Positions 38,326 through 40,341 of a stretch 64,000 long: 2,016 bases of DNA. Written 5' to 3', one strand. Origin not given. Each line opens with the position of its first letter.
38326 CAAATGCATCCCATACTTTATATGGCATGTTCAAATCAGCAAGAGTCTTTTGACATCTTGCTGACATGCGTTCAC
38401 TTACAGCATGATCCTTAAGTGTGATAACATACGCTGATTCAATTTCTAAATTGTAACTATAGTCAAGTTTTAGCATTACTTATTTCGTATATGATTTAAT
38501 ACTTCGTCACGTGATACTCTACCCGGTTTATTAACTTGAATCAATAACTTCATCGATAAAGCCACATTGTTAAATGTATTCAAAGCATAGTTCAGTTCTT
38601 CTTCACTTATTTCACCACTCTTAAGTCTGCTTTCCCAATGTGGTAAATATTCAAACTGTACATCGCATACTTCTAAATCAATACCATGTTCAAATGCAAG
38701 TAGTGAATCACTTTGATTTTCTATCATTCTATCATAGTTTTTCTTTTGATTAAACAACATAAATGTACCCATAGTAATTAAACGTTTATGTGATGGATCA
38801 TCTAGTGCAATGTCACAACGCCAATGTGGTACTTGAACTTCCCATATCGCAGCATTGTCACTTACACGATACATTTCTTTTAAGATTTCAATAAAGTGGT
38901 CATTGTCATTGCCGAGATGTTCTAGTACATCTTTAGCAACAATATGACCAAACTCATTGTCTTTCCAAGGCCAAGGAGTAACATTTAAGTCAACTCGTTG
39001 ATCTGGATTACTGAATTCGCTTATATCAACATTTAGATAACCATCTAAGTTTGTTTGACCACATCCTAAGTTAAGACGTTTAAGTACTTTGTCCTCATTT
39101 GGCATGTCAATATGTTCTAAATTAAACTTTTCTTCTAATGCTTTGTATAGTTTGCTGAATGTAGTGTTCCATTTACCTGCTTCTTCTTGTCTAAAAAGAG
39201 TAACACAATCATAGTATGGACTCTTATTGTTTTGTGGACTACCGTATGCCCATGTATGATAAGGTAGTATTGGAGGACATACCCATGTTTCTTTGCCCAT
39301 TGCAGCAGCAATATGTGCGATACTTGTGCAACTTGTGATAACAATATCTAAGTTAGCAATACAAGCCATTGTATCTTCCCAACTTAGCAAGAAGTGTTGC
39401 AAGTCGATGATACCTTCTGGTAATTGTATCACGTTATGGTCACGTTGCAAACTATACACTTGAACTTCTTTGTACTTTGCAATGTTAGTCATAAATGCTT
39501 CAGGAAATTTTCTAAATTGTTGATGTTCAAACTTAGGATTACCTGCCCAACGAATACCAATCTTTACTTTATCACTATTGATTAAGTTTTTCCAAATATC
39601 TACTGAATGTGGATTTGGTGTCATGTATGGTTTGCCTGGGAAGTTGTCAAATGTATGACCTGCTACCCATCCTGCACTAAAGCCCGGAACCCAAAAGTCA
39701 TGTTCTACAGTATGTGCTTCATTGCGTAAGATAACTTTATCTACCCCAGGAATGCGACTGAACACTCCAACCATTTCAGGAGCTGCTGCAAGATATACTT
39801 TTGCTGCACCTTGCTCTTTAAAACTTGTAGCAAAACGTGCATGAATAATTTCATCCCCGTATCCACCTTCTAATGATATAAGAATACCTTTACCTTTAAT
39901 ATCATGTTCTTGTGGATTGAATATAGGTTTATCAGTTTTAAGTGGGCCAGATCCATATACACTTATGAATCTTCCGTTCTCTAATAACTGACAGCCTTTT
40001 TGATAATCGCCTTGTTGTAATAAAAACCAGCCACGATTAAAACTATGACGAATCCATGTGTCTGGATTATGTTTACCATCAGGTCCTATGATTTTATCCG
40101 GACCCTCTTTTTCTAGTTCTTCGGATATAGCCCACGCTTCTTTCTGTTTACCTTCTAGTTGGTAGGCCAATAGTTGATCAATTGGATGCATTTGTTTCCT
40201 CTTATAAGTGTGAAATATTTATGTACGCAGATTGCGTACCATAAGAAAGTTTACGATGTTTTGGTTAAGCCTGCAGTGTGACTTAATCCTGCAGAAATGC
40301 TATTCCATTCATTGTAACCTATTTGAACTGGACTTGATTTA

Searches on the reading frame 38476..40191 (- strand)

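Call 8: search_protein_families(library=phrogs, proteins=[window:38476-40191:-])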
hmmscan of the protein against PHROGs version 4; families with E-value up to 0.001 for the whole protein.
window:38476-40191:- (571 aa): 1 family
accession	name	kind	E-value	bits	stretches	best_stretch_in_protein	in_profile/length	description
phrog_6636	-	other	1.2e-13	51.8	1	366-493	30-150/177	methyltransferase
